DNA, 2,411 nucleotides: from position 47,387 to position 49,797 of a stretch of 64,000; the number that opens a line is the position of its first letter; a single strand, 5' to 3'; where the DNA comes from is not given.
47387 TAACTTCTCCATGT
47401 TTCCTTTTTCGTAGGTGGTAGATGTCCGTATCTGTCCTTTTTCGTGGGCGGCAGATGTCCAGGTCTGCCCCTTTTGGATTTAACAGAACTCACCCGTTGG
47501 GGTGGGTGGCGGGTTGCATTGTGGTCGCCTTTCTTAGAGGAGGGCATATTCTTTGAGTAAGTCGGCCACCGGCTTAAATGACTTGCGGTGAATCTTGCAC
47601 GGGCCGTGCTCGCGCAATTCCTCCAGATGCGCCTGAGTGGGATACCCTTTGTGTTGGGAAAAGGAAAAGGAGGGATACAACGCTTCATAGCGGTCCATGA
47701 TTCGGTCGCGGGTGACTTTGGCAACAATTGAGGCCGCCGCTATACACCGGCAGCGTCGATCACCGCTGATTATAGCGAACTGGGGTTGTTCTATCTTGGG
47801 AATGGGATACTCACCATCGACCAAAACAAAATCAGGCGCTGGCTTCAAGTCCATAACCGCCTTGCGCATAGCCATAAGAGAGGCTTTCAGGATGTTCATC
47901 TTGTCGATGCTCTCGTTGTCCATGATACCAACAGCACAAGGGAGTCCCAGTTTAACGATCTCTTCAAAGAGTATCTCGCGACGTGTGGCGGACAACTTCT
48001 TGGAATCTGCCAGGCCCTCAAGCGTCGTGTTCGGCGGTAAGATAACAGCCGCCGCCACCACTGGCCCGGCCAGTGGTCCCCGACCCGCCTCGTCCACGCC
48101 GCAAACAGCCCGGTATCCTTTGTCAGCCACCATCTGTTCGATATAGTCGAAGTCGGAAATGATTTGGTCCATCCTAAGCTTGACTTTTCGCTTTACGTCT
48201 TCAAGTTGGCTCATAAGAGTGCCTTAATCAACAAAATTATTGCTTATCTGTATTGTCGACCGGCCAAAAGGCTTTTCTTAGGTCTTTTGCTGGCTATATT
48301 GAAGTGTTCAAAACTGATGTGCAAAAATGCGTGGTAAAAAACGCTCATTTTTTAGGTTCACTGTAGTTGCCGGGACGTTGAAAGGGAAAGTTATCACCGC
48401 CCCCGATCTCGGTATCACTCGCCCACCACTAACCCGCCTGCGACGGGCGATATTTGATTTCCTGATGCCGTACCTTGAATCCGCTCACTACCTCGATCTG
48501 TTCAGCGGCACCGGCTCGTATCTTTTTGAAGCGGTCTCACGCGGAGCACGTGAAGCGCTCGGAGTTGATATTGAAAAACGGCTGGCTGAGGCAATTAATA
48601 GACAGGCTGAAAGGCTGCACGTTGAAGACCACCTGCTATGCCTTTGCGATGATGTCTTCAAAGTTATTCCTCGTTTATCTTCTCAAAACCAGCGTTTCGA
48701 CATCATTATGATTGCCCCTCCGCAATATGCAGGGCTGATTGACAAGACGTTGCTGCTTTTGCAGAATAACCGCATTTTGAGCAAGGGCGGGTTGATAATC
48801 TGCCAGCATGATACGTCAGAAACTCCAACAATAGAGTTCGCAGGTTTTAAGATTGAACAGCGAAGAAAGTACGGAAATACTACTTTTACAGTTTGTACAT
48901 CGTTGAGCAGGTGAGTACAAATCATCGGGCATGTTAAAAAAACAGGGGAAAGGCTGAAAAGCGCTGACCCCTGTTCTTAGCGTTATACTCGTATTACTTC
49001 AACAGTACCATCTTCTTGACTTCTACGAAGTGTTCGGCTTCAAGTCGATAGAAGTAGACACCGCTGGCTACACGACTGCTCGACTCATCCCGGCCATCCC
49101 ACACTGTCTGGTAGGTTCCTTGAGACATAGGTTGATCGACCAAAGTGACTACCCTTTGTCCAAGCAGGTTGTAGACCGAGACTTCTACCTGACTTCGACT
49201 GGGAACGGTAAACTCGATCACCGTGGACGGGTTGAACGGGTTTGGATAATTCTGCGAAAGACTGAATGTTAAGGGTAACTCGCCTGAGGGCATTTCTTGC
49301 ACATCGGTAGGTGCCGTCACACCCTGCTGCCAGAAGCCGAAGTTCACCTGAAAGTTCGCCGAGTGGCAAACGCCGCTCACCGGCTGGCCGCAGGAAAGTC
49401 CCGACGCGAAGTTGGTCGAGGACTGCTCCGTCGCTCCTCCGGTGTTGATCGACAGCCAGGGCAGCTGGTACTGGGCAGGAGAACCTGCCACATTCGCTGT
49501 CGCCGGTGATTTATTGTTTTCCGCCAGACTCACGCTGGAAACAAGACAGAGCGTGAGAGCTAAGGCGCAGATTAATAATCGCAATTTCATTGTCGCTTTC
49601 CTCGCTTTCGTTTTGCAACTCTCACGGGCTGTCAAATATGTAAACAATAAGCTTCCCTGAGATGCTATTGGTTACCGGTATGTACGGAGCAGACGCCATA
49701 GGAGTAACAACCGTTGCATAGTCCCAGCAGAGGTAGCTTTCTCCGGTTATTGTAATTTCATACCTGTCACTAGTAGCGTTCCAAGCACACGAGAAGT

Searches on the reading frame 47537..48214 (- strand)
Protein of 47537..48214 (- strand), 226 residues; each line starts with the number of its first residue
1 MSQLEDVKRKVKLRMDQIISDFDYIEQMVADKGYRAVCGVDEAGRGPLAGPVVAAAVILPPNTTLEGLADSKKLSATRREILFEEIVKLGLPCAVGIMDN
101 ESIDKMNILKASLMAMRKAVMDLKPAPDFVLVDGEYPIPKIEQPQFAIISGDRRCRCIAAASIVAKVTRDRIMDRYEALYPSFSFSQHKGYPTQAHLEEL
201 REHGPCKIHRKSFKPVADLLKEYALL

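Call 13: search_protein_families(library=pfam, proteins=[window:47537-48214:-])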
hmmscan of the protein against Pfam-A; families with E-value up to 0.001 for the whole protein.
window:47537-48214:- (226 aa): 1 family
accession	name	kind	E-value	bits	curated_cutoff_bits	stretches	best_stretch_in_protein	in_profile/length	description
PF01351.25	RNase_HII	-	7e-41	140.7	25.8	1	38-215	1-198/199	Ribonuclease HII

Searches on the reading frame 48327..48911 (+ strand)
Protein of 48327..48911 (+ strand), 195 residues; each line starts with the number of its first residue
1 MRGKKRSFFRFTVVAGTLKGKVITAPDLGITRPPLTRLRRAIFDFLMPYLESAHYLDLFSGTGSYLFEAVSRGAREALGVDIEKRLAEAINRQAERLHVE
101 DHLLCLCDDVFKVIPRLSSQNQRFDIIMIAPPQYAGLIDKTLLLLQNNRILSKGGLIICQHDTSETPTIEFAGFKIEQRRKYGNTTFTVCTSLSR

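Call 13: search_protein_families(library=pfam, proteins=[window:48327-48911:+])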
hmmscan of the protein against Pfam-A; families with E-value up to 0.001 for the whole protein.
window:48327-48911:+ (195 aa): 4 families
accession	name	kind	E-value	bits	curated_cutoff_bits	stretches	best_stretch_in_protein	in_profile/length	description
PF03602.21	Cons_hypoth95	-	7.9e-39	133.6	24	1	13-189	3-180/182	Conserved hypothetical protein 95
PF13847.12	Methyltransf_31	-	6e-08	32.9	27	1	53-162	5-113/145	Methyltransferase domain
PF13649.12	Methyltransf_25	-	3e-05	25.1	27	1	56-155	2-97/97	Methyltransferase domain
PF09445.16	Methyltransf_15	-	0.00044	20.3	22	1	55-133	4-81/165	RNA cap guanine-N2 methyltransferase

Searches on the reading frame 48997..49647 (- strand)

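Call 14: search_protein_families(library=pfam, proteins=[window:48997-49647:-])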
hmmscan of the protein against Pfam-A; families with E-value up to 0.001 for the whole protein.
window:48997-49647:- (217 aa): 3 families
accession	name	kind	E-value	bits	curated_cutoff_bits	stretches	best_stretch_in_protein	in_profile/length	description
PF13860.13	FlgD_ig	-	4.7e-08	33.3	27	1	144-204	14-75/79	FlgD Ig-like domain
PF18962.6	Por_Secre_tail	-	6.4e-08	33.2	27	1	134-214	2-74/75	Secretion system C-terminal sorting domain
PF13585.12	CHU_C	-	6.8e-06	26.6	27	1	150-205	25-73/86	CHU_C Type IX secretion signal domain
